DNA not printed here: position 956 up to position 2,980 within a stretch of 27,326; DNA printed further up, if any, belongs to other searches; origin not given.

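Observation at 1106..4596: Translationally coupled pair of paralogous dynamin-like GTPases: candidate membrane-remodelling or anti-phage system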

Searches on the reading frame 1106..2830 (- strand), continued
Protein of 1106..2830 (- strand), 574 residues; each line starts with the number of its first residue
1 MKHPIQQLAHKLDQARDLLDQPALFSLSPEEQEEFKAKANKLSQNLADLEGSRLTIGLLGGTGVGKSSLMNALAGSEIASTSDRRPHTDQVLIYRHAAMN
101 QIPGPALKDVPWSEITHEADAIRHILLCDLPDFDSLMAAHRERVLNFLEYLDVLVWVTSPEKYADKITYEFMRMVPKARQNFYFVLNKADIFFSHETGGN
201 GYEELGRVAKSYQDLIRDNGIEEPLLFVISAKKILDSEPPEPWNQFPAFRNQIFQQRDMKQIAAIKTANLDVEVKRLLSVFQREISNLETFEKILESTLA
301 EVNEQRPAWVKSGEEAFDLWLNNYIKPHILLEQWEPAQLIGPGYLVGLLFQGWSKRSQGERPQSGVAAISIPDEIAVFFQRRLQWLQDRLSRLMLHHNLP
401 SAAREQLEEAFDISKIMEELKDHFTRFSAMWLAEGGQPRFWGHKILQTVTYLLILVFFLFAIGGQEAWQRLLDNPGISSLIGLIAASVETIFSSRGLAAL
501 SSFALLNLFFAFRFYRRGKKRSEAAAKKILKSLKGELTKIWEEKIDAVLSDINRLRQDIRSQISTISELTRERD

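Call 28: search_protein_families(library=pfam, proteins=[L003:4017-5873:+, L004:3248-4906:+, L008:9961-11868:+, L053:6607-7749:+, L010:82-2307:-, L015:13601-15064:+, L038:7480-7911:-, L066:11582-12577:+, L039:9694-10851:+, L038:4281-7091:+], max_evalue=0.001)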
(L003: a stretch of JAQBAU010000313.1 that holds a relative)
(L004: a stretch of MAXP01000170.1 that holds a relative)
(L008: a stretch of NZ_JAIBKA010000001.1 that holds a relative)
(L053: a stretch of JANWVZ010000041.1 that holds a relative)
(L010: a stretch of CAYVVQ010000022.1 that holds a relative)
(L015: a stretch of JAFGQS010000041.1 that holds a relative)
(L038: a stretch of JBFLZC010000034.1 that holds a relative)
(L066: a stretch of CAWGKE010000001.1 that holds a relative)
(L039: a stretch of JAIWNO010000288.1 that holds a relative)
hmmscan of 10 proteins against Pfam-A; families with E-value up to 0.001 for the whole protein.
L003:4017-5873:+ (618 aa): 2 families
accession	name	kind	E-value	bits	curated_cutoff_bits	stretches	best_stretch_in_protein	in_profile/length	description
PF02310.24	B12-binding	-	5.7e-11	42.7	32.1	1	105-182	33-115/121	B12 binding domain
PF04055.27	Radical_SAM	-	5.3e-08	33.7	29.5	1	226-386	2-165/166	Radical SAM superfamily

L004:3248-4906:+ (552 aa): 4 families
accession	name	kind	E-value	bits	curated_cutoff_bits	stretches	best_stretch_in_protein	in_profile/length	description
PF13549.11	ATP-grasp_5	-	1.6e-84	283.1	27.6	1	329-550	2-221/221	ATP-grasp domain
PF13607.11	Succ_CoA_lig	-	2.7e-47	160.4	27.4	1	17-143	12-138/138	Succinyl-CoA ligase like flavodoxin domain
PF19045.5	Ligase_CoA_2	-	2.8e-19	70.2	23.7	1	154-295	1-147/162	Ligase-CoA domain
PF08442.15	ATP-grasp_2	-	2.6e-05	24.4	29.5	1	337-479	2-150/202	ATP-grasp domain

L008:9961-11868:+ (635 aa): 5 families
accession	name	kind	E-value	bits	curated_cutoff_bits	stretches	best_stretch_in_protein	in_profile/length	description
PF13624.11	SurA_N_3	-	4.3e-51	173.4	27.2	1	4-164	1-161/162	SurA-like N-terminal domain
PF13145.12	Rotamase_2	-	8.1e-34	117.5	27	2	250-382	3-120/121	PPIC-type PPIASE domain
PF13616.12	Rotamase_3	-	2.3e-31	109.2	22.5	1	264-370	10-115/116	PPIC-type PPIASE domain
PF13623.11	SurA_N_2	-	3.4e-31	108.5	28.5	1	5-141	1-145/145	SurA-like N-terminal domain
PF00639.27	Rotamase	-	1.1e-29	103.7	21.7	1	274-369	1-97/97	PPIC-type PPIASE domain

L053:6607-7749:+ (380 aa): 9 families
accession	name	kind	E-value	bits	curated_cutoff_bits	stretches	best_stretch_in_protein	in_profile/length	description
PF01266.30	DAO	-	2.8e-77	261.1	27.9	1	13-360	1-353/353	FAD dependent oxidoreductase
PF00890.30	FAD_binding_2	-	1.4e-09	38.1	20.4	1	13-221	1-205/414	FAD binding domain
PF07992.20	Pyr_redox_2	-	2.4e-07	30.9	26.1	1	7-44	142-175/291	Pyridine nucleotide-disulphide oxidoreductase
PF13450.12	NAD_binding_8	-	4.1e-06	27.4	21.9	1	16-44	1-29/68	NAD(P)-binding Rossmann-like domain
PF00070.33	Pyr_redox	-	2e-05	25.5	22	1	14-44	2-32/82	Pyridine nucleotide-disulphide oxidoreductase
PF01946.23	Thi4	-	4.5e-05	23.2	26.2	1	12-43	18-50/235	Thi4 family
PF03486.20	HI0933_like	-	5.8e-05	23.1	50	0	13-57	2-47/244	HI0933-like protein Rossmann domain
PF01494.25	FAD_binding_3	-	7.7e-05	22.5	22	1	13-42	3-32/349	FAD binding domain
PF12831.13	FAD_oxidored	-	9.8e-05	22.2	27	1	13-117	1-95/416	FAD dependent oxidoreductase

L010:82-2307:- (741 aa): 8 families
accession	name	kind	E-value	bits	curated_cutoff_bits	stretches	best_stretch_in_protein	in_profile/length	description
PF02518.31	HATPase_c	-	2.8e-23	82.9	26.4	1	458-579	2-110/111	Histidine kinase-, DNA gyrase B-, and HSP90-like ATPase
PF00072.30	Response_reg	-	6.7e-20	71.8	30.2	1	603-713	1-110/111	Response regulator receiver domain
PF00571.33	CBS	-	5.8e-13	49.4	24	1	120-174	4-55/57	CBS domain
PF00512.31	HisKA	-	1.6e-07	31.7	26.9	1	349-409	4-63/66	His Kinase A (phospho-acceptor) domain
PF00989.32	PAS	-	5.8e-07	30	22.6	1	211-321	1-113/113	PAS fold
PF08448.16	PAS_4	-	8.2e-06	26.5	23.1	1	217-324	1-108/110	PAS fold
PF13426.13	PAS_9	-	0.00012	22.8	27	1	222-322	2-102/103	PAS domain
PF08447.18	PAS_3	-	0.00016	22.3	25.6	1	240-316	8-87/89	PAS fold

L015:13601-15064:+ (487 aa): 3 families
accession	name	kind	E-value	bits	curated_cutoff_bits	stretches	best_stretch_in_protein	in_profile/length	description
PF00478.31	IMPDH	-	5.7e-160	532.4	25.6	1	9-473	1-345/345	IMP dehydrogenase / GMP reductase domain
PF00571.33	CBS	-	3.2e-23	82.3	24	2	94-140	5-52/57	CBS domain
PF03060.21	NMO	-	2.8e-05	24.1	28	0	275-372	142-235/331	Nitronate monooxygenase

L038:7480-7911:- (143 aa): 0 families

L066:11582-12577:+ (331 aa): 1 family
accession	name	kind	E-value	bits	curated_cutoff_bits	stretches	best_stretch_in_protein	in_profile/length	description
PF05235.19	CHAD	-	3.5e-38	132.3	25.6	1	42-251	19-227/228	CHAD domain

L039:9694-10851:+ (385 aa): 2 families
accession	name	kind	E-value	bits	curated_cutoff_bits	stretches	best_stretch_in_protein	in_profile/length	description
PF02687.27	FtsX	-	5.1e-15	56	25.5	1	261-377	2-120/120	FtsX-like permease C-terminal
PF12704.14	MacB_PCD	-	4.7e-08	34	27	1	18-227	1-206/207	MacB-like periplasmic core domain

L038:4281-7091:+ (936 aa): 3 families
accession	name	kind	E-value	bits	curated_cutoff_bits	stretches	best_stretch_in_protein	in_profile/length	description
PF02896.24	PEP-utilizers_C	-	5e-75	252.8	22.8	1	525-923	6-291/293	PEP-utilising enzyme, PEP-binding domain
PF01326.24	PPDK_N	-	4.2e-48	164.7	27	3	68-301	78-223/328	Pyruvate phosphate dikinase, AMP/ATP-binding domain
PF00391.29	PEP-utilizers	-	9.4e-24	83.2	23.1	1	427-508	3-72/72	PEP-utilising enzyme, mobile domain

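Call 31: predict_structure(alignment_id=A2)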
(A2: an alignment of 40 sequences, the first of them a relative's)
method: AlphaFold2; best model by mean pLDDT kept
length: 574 residues; sequences in the alignment: 40
mean_pLDDT: 79.7   pTM: 0.64
mean pLDDT of the five models: 79.7, 79.3, 76.3, 73.4, 72.1
residues with pLDDT >= 90: 136; 70-90: 310; 50-70: 98; < 50: 30
segments of 3 or more residues with pLDDT < 50: 66-73, 75-87, 360-364
pLDDT, mean of each block of 10 residues (from residue 1): 75 86 75 89 81 72 53 46 47 66 61 64 53 66 74 85 79 82 87 69 89 89 87 64 83 75 85 88 90 94 94 94 84 74 83 64 56 91 93 90 84 91 90 71 86 90 82 83 83 85 91 87 87 94 94 92 85 53
secondary structure, 60 per line:
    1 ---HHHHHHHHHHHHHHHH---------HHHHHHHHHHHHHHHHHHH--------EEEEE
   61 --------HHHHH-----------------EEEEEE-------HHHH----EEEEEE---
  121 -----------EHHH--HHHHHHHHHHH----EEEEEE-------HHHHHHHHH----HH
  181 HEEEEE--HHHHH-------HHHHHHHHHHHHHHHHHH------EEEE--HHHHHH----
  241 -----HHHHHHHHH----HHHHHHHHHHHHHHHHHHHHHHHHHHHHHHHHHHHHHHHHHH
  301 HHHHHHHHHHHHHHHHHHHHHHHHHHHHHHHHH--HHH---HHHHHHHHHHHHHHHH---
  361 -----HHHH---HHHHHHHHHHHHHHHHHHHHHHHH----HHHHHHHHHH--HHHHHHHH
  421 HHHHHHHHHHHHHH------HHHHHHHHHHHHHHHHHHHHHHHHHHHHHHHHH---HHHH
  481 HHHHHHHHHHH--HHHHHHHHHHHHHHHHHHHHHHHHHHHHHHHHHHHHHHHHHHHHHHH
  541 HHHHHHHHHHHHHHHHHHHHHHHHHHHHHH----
elements in order: H4-19 H29-47 E56-60 H69-73 E91-96 H104-107 E112-117 H138-148 E153-158 H166-174 E182-186 H189-193 H201-218 E225-228 H231-236 H246-254 H259-333 H342-357 H366-369 H373-396 H401-410 H413-434 H441-473 H477-491 H494-570

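Call 33: search_protein_representatives(alignment_id=A2)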
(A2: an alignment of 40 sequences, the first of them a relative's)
Query: 40 sequences, 577 profile positions. Proteins with E-value up to 0.001 (for the whole library): 4359; up to 1e-10: 2128; up to 1e-30: 280. The best 150 are listed.
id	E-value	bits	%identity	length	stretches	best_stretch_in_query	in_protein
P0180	2.0e-232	789.4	-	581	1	1-575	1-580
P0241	1.7e-223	759.9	-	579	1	1-574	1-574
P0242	9.9e-223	757.4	-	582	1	1-576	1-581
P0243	2.2e-221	752.9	-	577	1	1-573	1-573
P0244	9.2e-216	734.4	-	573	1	1-571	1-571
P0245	7.1e-213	724.8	-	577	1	3-575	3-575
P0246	1.1e-211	720.9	-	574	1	1-570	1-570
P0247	4.7e-210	715.5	-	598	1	1-571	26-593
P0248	7.5e-209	711.5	-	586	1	1-573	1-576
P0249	1.4e-208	710.7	-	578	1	1-571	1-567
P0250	2.8e-208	709.7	-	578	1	2-572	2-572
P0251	3.4e-205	699.5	-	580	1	1-574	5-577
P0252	1.3e-204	697.6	-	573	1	1-572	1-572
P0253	5.2e-204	695.6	-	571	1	4-570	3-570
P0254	1.2e-203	694.3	-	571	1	1-571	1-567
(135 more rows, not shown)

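Call 35: fold_search(model_id=the predicted structure, library=pdb)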
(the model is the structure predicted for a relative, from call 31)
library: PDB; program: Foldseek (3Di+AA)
matches with E <= 10: 776; with E <= 0.001: 39
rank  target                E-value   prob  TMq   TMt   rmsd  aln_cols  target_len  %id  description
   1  2j68                  3.4e-08  1.00  0.24  0.20  41.6       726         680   13  Bacterial dynamin-like protein BDLP, GDP bound (released 2006-12-04)
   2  2j69_A                1.1e-07  1.00  0.25  0.22  43.5       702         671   14  Bacterial dynamin-like protein BDLP (released 2006-12-04)
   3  5oxf_A                5.2e-07  1.00  0.25  0.21  25.6       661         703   14  An oligomerised bacterial dynamin pair provides a mechanism for the long range sensing and tethering of membranes (released 2018-09-05)
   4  4aur                  7.4e-07  1.00  0.23  0.23  18.8       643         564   12  LeoA bacterial dynamin GTPase from ETEC (released 2013-08-28)
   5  5owv_A                1.7e-06  1.00  0.25  0.21  25.4       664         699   13  An oligomerised bacterial dynamin pair provides a mechanism for the long-range sensing and tethering of membranes (released 2018-09-05)
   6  5owv_C                4.9e-06  1.00  0.38  0.37  14.5       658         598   11  An oligomerised bacterial dynamin pair provides a mechanism for the long-range sensing and tethering of membranes (released 2018-09-05)
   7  6j73_B                1.3e-05  1.00  0.26  0.27  42.9       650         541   12  Crystal structure of IniA from Mycobacterium smegmatis (released 2019-09-11)
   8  6j72                  3.2e-05  1.00  0.27  0.27  42.3       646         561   11  Crystal structure of IniA from Mycobacterium smegmatis with GTP bound (released 2019-09-11)
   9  5gns                  6.5e-05  1.00  0.24  0.33  12.1       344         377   16  Structures of human Mitofusin 1 provide insight into mitochondrial tethering (released 2016-12-07)
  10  5oxf_B                6.5e-05  1.00  0.25  0.24  31.7       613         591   14  An oligomerised bacterial dynamin pair provides a mechanism for the long range sensing and tethering of membranes (released 2018-09-05)
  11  8v8t_A                7.8e-05  0.99  0.17  0.16  18.8       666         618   12  Asymmetrical subunit from a Drp1 lattice on PA nanotubes (released 2025-04-16)
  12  9n2q_A                8.1e-05  1.00  0.20  0.28  23.0       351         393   16  Structure of GDP-bound GM4951 (released 2026-01-14)
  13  5owv_B                8.5e-05  1.00  0.25  0.24  25.3       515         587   12  An oligomerised bacterial dynamin pair provides a mechanism for the long-range sensing and tethering of membranes (released 2018-09-05)
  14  9n2r_A                9.8e-05  1.00  0.19  0.26  42.3       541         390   13  Structure of GTP-bound GM4951 (released 2026-01-14)
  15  9em7_A                1.1e-04  1.00  0.24  0.19  24.5       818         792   11  Oligomeric structure of SynDLP in presence of GTP (released 2024-09-11)
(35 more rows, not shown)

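Call 37: search_solved_structures(query=A2, max_evalue=1)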
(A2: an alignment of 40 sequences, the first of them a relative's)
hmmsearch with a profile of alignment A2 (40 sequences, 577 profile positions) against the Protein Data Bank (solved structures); distinct sequences matched with E-value up to 1: 97 (the best 60 are shown).
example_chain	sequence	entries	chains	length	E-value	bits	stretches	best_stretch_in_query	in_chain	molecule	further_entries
7ves_A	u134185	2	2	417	6.1e-07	31.6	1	25-75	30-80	T-cell-specific guanine nucleotide triphosphate-binding protein 2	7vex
8h4m_A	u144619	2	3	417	6.1e-07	31.6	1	25-75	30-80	T-cell-specific guanine nucleotide triphosphate-binding protein 2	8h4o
1tq6_A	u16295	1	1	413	2.7e-06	29.5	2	34-75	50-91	interferon-inducible GTPase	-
1tqd_A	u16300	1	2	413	3.5e-06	29.1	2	34-75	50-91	interferon-inducible GTPase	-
5fph_A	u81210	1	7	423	3.7e-06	29.1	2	35-75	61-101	INTERFERON-INDUCIBLE GTPASE 1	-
1tpz_A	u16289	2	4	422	3.7e-06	29.1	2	34-75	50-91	interferon-inducible GTPase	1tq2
4lv5_B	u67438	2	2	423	3.9e-06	29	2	34-75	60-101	Interferon-inducible GTPase 1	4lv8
1tq4_A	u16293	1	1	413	4e-06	28.9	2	36-75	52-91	interferon-inducible GTPase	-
7c3k_A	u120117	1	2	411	5.9e-05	25.1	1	34-75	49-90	Immunity-related GTPase family member b10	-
8jqy_A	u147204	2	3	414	6.1e-05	25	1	34-75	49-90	Immunity-related GTPase family member b10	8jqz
9n2q_A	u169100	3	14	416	8.9e-05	24.5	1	31-75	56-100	Interferon inducible GTPase 1C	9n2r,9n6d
9n2t_B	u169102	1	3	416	9.2e-05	24.4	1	31-75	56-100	Interferon inducible GTPase 1C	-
9n2s_B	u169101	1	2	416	0.0013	20.7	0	31-75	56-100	Interferon inducible GTPase 1C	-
6lsr_1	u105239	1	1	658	0.0042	19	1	47-90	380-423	Large subunit GTPase 1 homolog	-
6r84_A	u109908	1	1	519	0.0064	18.3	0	57-124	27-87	ABC transporter ATP-binding protein ARB1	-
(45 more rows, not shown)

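Call 42: search_dna_similar(query=window:1106-2830:-, collection=plasmids, mode=protein, max_evalue=0.001, max_rows=15)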
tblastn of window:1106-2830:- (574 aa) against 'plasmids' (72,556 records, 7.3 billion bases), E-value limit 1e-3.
Records with a match: 1; places in all: 2; records where one place covers at least 80% of the query: 0.
Best place of each record, by identity: <60% 1.
By first word of the organism name: Nonomuraea 1.
By predicted mobility (MOB-suite, as given by PLSDB): non-mobilizable 1.
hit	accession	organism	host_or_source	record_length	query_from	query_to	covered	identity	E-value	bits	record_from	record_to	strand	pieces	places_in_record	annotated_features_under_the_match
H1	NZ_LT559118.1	Nonomuraea gerenzanensis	-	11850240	71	231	28%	30.6%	5e-8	64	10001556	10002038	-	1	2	none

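Call 43: search_dna_similar(query=window:1106-2830:-, collection=phages, mode=protein, max_evalue=0.001, max_rows=15)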
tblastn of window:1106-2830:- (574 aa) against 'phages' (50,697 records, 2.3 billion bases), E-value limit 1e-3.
Records with a match: 1; places in all: 1; records where one place covers at least 80% of the query: 0.
Best place of each record, by identity: <60% 1.
By first word of the organism name: Bacteriophage 1.
By host as written in the record: - 1.
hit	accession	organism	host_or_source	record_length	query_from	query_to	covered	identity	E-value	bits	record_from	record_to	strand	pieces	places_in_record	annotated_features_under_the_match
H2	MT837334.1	Bacteriophage sp.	human fecal samples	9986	71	190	21%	30.1%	1e-6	58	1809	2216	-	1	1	record has no annotation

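Call 57: search_solved_structures(query=window:1106-2830:-, max_evalue=0.001, show_alignments=1)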
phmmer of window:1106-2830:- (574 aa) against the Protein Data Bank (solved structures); distinct sequences matched with E-value up to 0.001: 6.
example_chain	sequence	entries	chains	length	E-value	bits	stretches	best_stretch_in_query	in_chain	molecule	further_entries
5fph_A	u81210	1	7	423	2.1e-05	26.7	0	40-240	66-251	INTERFERON-INDUCIBLE GTPASE 1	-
1tqd_A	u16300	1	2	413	2.4e-05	26.5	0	39-238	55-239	interferon-inducible GTPase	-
1tq6_A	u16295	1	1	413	2.5e-05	26.5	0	39-237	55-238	interferon-inducible GTPase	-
1tpz_A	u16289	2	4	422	2.5e-05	26.5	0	39-238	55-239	interferon-inducible GTPase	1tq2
4lv5_B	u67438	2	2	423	2.5e-05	26.4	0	39-238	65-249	Interferon-inducible GTPase 1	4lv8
1tq4_A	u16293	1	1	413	3.3e-05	26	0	40-238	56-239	interferon-inducible GTPase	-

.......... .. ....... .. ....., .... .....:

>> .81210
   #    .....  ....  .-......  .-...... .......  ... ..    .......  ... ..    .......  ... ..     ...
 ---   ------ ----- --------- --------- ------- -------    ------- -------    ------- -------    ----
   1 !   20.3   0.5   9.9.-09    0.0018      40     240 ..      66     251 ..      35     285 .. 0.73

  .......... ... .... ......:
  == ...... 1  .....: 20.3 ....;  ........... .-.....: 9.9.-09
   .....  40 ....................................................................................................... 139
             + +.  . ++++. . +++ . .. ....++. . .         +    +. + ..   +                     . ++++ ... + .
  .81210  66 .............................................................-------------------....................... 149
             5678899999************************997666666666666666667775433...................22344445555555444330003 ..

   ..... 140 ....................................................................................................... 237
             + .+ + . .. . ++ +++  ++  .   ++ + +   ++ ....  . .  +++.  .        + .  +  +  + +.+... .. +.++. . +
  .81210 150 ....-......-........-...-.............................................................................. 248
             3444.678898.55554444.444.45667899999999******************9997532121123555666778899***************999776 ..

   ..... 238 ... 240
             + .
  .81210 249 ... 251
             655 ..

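Call 76: find_homologous_proteins(query=L073:3913-5589:+, max_evalue=0.001)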
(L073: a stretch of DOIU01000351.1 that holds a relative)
Query L073:3913-5589:+ (558 aa): 1909 proteins with E <= 0.001 among 8000 candidates; the best 120 are listed.
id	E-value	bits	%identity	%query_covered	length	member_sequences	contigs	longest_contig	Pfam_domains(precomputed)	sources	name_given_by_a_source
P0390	0.0e+0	1270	100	100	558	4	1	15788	PF01926.30,PF00350.30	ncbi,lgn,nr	ncbi:MAG TPA: GTP-binding protein [Gammaproteobacteria bacterium]|nr:GTP-binding protein [Gammaprote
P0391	7.5e-223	759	59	99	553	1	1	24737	PF01926.30,PF00350.30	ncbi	-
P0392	8.9e-220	749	62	96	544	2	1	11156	PF01926.30,PF00350.30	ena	-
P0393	5.3e-212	723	57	100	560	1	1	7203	PF01926.30,PF00350.30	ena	-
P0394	6.5e-209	713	58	99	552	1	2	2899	PF01926.30,PF00350.30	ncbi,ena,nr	ncbi:MAG: GTPase domain-containing protein [Gammaproteobacteria bacterium]|nr:GTPase domain-containi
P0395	1.0e-203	696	56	99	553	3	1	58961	PF01926.30,PF00350.30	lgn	-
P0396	1.9e-202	692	55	99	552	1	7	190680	PF01926.30,PF00350.30,PF03193.23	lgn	-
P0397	5.3e-201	687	55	99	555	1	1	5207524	PF01926.30,PF00350.30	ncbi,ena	-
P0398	2.4e-200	685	54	100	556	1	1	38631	PF01926.30,PF00350.30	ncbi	-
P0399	1.1e-186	640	52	99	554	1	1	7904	PF01926.30,PF00350.30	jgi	jgi:hypothetical protein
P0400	6.5e-183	627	51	99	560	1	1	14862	PF01926.30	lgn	-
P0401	6.1e-182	624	51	99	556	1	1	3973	PF01926.30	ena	-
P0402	1.1e-179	617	51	99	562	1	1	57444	PF01926.30,PF00350.30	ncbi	-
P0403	1.1e-178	613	51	99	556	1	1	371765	PF01926.30,PF00350.30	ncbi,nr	ncbi:GTPase domain-containing protein [Granulosicoccaceae sp. 1_MG-2023]|nr:GTPase domain-containing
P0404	1.1e-161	557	47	99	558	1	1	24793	PF01926.30,PF00350.30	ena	-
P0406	1.4e-148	514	45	92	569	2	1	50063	PF01926.30,PF00350.30,PF03193.23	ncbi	-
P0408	1.6e-147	511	47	93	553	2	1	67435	PF01926.30,PF00350.30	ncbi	-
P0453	2.8e-129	450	43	98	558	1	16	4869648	PF01926.30,PF00350.30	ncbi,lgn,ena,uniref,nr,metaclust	ncbi:GTPase [Methylocaldum szegediense]|uniref:50S ribosome-binding GTPase n=1 Tax=Methylocaldum sze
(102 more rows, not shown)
